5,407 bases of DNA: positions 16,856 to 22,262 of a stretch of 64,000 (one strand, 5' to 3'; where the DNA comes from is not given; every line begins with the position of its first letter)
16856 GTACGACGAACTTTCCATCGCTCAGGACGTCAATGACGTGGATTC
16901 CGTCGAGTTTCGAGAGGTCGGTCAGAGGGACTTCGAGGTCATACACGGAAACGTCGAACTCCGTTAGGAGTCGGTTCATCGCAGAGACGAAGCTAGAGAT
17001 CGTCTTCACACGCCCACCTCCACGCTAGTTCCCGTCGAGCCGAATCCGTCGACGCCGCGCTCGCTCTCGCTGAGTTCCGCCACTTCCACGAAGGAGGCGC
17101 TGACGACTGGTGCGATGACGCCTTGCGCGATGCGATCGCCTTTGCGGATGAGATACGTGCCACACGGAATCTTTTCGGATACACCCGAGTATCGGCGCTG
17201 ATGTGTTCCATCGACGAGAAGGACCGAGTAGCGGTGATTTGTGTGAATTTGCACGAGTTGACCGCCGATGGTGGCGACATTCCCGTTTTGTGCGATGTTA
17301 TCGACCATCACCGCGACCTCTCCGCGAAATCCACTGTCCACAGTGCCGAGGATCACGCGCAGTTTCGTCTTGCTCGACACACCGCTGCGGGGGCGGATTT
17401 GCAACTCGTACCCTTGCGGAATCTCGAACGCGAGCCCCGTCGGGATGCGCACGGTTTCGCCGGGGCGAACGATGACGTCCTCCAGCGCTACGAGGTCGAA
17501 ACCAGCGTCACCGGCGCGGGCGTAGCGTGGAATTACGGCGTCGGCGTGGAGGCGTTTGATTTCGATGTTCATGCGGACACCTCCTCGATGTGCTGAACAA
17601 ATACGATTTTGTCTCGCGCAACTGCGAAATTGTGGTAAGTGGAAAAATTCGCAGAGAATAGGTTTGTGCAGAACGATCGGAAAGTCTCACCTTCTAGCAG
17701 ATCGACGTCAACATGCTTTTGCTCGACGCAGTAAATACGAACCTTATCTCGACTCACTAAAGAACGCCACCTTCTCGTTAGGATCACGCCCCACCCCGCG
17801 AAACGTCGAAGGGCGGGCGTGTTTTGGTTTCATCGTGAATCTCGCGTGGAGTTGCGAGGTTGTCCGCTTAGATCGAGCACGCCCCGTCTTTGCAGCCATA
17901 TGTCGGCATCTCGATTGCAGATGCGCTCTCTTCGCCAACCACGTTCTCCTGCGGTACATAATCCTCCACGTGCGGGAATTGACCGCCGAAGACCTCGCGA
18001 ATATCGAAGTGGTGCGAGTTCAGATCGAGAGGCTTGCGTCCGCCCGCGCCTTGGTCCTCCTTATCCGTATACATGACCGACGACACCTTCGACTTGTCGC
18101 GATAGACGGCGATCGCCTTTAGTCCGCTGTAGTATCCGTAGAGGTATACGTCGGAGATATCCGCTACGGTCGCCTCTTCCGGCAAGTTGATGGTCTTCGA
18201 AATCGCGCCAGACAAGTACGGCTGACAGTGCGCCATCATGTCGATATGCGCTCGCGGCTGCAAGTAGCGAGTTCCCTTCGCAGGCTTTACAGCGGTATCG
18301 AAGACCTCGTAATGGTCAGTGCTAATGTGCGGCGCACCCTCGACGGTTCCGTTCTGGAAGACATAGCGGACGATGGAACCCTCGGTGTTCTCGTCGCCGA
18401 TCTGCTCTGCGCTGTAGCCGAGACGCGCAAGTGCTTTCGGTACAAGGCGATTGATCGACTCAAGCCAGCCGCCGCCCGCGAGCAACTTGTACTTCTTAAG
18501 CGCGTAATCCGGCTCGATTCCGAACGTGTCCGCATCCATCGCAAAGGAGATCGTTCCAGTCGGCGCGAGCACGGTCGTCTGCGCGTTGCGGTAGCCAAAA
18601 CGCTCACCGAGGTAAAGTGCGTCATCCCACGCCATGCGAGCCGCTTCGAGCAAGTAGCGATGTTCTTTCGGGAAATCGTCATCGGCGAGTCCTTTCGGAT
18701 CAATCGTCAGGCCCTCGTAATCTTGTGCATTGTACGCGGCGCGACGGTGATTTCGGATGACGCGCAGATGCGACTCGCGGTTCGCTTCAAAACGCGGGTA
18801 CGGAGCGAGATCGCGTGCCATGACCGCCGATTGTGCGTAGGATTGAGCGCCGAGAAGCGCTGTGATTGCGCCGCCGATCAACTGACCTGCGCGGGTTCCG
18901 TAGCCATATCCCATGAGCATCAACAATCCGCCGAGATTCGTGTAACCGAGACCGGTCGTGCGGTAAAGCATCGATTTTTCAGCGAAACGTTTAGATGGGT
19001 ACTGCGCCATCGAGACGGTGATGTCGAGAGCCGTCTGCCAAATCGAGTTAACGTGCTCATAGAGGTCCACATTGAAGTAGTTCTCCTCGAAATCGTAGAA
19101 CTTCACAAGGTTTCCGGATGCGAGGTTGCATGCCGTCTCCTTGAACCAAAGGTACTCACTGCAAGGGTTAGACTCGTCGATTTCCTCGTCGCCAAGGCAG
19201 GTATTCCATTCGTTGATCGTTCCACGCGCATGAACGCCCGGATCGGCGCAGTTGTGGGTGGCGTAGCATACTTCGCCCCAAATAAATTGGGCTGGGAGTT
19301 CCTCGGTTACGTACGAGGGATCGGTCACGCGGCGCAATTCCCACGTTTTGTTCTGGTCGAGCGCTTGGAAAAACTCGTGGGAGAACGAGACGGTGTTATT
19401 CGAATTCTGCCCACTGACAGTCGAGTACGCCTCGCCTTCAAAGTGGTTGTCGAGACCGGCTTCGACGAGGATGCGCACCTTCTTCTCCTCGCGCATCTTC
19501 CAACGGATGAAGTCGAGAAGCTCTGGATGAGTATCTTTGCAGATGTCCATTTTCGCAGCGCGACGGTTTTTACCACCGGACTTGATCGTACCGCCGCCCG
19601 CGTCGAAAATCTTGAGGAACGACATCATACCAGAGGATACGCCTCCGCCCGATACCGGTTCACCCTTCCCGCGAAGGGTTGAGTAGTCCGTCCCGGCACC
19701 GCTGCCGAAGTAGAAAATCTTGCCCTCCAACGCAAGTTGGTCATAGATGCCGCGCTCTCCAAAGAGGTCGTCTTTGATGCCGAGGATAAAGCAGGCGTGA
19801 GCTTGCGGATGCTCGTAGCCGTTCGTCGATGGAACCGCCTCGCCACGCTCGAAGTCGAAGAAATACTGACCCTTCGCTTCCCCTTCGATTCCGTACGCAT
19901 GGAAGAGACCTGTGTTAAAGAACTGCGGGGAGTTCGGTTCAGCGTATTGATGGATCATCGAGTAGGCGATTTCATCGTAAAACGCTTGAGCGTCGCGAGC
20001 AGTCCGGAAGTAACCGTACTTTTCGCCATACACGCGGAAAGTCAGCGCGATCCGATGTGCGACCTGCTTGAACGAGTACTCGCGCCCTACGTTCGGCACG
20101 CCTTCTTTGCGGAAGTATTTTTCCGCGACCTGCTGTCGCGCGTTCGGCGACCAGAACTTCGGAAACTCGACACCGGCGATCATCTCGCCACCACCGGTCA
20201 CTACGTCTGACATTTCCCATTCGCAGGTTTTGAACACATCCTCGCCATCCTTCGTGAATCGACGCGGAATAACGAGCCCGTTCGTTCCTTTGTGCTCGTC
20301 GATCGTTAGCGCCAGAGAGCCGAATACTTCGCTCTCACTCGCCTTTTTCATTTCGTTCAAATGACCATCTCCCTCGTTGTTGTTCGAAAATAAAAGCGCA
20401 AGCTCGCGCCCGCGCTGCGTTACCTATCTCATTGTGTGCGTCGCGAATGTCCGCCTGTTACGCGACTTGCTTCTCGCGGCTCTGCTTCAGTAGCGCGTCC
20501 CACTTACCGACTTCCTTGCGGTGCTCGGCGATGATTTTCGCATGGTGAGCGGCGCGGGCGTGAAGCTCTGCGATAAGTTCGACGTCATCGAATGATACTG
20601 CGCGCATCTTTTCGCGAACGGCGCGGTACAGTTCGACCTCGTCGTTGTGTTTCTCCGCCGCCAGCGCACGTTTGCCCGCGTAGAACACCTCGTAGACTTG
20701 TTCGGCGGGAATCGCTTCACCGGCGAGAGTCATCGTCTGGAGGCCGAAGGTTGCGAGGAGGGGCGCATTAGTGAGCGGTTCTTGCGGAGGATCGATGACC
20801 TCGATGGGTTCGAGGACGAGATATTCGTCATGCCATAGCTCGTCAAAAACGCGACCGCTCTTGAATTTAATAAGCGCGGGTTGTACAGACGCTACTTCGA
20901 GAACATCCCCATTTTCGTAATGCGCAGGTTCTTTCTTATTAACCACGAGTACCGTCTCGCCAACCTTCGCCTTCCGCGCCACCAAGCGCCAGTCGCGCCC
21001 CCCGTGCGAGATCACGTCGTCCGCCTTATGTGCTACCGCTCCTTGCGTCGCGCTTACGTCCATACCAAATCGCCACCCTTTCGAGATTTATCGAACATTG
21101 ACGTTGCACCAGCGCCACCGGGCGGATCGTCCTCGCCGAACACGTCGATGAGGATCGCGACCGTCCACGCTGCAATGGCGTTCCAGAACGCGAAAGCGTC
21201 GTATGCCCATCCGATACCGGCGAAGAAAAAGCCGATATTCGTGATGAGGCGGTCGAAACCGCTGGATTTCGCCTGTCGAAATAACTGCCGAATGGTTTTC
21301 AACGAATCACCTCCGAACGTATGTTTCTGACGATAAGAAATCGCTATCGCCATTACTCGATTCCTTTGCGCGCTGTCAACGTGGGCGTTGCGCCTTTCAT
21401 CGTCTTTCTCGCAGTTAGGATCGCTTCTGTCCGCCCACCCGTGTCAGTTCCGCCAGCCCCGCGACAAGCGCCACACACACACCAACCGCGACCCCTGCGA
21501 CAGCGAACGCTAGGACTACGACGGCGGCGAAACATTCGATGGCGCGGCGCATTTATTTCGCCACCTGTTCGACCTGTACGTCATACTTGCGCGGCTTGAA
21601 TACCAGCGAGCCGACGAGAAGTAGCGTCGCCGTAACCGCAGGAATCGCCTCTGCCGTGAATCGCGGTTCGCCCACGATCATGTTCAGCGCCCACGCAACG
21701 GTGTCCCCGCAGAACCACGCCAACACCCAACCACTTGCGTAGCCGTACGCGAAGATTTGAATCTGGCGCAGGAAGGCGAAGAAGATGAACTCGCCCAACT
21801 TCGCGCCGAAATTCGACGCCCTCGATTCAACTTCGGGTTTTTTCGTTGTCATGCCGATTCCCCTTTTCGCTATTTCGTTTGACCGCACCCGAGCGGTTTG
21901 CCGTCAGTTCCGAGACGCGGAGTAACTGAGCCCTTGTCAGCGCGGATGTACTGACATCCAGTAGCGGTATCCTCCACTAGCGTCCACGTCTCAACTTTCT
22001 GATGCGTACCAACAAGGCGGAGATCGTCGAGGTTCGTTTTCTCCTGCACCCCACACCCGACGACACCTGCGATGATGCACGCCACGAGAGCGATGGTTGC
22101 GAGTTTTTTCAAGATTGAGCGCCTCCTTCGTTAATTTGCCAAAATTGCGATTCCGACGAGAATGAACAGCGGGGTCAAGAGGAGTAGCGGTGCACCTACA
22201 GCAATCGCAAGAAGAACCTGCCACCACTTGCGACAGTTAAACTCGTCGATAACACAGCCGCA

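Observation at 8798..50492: Roughly ten copies of a non-sigma-A promoter-like motif, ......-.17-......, punctuate the early/middle genes on both strands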

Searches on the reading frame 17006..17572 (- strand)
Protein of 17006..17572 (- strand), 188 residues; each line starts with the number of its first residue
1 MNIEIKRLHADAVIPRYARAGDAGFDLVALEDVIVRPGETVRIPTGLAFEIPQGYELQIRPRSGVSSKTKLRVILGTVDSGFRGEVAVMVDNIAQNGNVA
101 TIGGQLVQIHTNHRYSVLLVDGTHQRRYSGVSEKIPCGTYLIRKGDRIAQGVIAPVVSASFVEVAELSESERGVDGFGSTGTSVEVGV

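Call 16: search_protein_families(library=pfam, max_evalue=0.01, proteins=[window:17006-17572:-])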
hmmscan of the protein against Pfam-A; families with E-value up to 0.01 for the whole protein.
window:17006-17572:- (188 aa): 1 family
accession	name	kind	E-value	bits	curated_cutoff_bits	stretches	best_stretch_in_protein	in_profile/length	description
PF00692.24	dUTPase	-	8e-25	87.5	22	2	12-96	3-86/129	dUTPase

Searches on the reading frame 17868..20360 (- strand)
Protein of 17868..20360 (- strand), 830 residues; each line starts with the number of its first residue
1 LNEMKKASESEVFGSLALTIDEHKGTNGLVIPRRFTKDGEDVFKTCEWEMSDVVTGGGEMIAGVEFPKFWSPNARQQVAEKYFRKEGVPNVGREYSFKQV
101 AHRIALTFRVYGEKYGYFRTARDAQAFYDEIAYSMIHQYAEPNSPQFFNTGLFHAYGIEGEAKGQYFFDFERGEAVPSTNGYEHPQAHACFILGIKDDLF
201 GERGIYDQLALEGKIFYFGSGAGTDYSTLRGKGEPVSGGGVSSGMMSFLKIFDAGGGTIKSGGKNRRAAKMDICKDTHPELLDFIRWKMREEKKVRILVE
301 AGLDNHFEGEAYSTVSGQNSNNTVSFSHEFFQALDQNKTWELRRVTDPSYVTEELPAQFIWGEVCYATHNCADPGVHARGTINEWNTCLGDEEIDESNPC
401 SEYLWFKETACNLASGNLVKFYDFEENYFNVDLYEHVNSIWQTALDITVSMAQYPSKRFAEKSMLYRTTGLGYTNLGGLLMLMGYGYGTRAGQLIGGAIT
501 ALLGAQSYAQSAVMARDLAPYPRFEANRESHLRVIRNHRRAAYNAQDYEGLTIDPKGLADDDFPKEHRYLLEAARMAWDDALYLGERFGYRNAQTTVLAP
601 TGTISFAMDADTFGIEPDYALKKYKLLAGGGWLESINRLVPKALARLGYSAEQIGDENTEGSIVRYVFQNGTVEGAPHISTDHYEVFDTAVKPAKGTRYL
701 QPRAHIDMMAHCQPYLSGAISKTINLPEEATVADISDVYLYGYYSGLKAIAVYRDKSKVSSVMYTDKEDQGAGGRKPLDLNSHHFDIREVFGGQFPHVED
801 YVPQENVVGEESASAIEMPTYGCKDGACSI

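Call 6: search_protein_families(library=pfam, proteins=[window:17868-20360:-])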
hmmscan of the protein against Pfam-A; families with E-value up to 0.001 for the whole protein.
window:17868-20360:- (830 aa): 2 families
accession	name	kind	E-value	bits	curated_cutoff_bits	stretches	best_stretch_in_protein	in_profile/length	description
PF02867.20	Ribonuc_red_lgC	-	1.1e-104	351.4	23.9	1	189-753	2-523/523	Ribonucleotide reductase, barrel domain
PF08471.15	Ribonuc_red_2_N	-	1.2e-19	70.9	27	1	63-138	10-103/103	Class II vitamin B12-dependent ribonucleotide reductase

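Call 7: search_protein_families(library=phrogs, proteins=[window:17868-20360:-])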
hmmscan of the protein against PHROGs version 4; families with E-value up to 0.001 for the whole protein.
window:17868-20360:- (830 aa): 4 families
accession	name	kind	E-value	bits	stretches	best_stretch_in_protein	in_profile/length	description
phrog_84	-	DNA, RNA and nucleotide metabolism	2.4e-77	261.9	1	74-767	202-785/975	ribonucleoside-diphosphate reductase large subunit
phrog_3844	-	moron, auxiliary metabolic gene and host takeover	6.5e-15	56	1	410-750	161-427/451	NrdA-like aerobic NDP reductase large subunit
phrog_367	-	DNA, RNA and nucleotide metabolism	2.5e-09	36.9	1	249-620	266-536/701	ribonucleotide reductase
phrog_30939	-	DNA, RNA and nucleotide metabolism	1.4e-05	24.1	0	124-270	434-577/977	ribonucleotide reductase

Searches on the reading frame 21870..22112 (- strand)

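Call 16: search_protein_families(library=pfam, max_evalue=0.01, proteins=[window:21870-22112:-])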
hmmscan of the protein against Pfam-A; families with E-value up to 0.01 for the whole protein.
window:21870-22112:- (80 aa): 1 family
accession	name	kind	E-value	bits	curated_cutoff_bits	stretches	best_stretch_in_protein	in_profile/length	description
PF20037.4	DUF6440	-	2.9e-05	24.2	26.5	1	39-74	13-51/53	Family of unknown function (DUF6440)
